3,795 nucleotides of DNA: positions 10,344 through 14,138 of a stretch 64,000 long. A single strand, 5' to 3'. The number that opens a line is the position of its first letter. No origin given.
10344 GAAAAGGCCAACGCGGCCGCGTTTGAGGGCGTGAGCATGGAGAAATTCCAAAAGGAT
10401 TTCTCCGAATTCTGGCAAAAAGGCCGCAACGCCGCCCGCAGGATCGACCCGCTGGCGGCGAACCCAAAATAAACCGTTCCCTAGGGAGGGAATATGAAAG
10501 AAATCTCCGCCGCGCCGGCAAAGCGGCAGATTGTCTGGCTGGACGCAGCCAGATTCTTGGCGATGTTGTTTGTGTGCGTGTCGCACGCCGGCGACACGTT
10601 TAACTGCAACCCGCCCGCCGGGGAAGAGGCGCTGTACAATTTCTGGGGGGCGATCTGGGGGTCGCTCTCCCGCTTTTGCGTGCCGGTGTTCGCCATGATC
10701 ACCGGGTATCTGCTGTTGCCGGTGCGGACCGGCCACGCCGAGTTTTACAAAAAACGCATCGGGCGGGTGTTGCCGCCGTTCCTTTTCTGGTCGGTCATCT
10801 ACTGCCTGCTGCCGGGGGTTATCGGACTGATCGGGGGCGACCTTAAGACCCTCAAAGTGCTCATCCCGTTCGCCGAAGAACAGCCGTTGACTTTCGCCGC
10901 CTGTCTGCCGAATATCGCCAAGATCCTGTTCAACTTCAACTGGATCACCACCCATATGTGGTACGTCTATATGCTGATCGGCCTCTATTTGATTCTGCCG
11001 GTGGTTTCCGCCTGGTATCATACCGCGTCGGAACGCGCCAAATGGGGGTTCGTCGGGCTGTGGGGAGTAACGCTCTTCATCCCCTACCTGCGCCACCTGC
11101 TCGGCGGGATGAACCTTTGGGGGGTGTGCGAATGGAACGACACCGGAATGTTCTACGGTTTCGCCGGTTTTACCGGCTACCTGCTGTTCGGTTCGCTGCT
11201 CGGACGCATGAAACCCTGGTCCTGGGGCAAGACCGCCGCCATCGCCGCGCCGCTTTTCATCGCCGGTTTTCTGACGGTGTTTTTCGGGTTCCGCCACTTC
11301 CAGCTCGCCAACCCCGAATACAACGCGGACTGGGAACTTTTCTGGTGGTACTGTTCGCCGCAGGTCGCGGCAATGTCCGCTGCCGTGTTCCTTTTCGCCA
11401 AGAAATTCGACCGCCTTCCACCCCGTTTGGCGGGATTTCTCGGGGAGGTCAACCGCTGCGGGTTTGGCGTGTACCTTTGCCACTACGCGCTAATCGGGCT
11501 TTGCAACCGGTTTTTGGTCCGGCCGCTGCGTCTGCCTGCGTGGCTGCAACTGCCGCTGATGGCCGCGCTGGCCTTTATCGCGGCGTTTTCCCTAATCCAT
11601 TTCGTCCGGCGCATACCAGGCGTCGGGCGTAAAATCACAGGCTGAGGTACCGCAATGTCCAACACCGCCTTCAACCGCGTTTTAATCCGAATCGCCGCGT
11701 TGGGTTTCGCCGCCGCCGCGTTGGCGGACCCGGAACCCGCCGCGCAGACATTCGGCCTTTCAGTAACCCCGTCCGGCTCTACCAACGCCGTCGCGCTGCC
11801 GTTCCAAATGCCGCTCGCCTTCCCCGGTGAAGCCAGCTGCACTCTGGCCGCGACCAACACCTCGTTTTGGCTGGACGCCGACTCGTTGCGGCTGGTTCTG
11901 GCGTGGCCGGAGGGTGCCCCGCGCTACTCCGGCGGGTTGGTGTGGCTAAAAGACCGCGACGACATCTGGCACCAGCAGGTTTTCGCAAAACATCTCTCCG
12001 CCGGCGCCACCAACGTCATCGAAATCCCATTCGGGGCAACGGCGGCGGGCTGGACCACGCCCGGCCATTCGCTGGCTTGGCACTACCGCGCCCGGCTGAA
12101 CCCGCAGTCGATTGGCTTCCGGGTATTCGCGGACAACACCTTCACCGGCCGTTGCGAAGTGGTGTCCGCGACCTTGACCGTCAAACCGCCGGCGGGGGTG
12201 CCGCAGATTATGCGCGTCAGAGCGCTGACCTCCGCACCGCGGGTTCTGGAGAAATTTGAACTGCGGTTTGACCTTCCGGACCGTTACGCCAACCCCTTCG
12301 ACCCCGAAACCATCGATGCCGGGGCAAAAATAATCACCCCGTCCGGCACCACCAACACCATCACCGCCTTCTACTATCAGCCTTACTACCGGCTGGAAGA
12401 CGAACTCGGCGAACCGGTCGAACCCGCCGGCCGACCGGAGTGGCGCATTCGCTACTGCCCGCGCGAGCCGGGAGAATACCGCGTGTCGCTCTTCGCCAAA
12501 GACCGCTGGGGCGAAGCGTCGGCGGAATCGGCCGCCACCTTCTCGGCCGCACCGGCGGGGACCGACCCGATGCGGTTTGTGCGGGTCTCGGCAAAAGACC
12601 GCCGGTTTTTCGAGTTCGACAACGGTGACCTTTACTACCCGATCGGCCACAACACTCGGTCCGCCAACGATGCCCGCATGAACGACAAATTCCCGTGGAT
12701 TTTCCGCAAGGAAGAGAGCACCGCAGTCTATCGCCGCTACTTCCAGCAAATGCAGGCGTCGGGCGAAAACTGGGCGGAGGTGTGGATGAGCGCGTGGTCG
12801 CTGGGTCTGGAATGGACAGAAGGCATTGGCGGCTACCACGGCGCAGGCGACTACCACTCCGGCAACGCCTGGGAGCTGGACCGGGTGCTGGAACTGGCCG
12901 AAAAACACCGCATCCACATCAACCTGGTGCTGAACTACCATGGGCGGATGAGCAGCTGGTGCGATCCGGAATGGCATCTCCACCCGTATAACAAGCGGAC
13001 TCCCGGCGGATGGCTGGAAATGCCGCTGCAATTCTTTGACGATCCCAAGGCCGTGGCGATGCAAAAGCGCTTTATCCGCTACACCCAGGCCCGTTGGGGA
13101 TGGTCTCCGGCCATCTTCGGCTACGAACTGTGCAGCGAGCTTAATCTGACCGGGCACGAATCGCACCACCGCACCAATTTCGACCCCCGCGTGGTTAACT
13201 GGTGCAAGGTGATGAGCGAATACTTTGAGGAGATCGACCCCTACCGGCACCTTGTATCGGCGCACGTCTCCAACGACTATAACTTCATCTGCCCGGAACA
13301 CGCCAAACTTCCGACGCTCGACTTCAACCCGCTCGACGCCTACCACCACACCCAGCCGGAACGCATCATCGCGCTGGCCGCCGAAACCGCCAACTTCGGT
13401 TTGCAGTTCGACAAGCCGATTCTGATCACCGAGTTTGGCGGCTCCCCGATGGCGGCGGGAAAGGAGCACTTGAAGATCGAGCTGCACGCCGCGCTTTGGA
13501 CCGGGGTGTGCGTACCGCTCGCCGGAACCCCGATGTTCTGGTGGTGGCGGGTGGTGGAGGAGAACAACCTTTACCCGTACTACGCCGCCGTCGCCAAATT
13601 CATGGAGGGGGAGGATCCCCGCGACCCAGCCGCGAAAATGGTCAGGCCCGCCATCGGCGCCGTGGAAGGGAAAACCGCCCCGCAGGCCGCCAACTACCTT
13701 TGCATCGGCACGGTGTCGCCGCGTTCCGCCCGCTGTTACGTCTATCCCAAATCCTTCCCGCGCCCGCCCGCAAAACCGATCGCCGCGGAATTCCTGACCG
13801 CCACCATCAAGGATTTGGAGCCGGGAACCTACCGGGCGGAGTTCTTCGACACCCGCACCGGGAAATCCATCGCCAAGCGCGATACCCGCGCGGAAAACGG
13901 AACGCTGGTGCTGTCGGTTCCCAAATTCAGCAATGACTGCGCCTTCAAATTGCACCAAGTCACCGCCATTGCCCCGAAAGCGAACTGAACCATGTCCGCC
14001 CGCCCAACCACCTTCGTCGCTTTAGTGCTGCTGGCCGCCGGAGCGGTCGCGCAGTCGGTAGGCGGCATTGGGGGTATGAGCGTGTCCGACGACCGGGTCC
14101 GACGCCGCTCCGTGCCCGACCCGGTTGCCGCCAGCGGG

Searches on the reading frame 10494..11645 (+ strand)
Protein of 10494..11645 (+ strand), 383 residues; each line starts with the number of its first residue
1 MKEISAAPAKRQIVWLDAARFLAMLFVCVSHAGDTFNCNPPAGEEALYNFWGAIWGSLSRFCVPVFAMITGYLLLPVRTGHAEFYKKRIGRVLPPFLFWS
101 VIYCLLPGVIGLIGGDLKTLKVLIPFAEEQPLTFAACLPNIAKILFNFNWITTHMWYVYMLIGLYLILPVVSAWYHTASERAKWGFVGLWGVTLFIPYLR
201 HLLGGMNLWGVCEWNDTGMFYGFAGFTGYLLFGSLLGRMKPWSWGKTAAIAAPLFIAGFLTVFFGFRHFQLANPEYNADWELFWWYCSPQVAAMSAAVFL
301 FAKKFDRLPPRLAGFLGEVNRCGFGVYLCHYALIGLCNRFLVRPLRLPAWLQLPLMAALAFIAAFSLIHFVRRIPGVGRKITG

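Call 32: search_protein_families(library=pfam, proteins=[window:10494-11645:+], max_evalue=0.001)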
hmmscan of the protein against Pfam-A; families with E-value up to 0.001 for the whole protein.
window:10494-11645:+ (383 aa): 1 family
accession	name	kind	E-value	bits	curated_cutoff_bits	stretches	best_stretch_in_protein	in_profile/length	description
PF01757.29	Acyl_transf_3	-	3.3e-38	132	31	1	14-368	2-325/326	Acyltransferase domain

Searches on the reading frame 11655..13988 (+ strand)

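Call 32: search_protein_families(library=pfam, proteins=[window:11655-13988:+], max_evalue=0.001)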
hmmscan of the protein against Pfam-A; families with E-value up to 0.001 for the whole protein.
window:11655-13988:+ (777 aa): 1 family
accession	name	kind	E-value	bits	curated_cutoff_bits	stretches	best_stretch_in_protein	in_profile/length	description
PF16586.11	DUF5060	-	1.7e-06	28.6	27.2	1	199-276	6-64/70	Domain of unknown function (DUF5060)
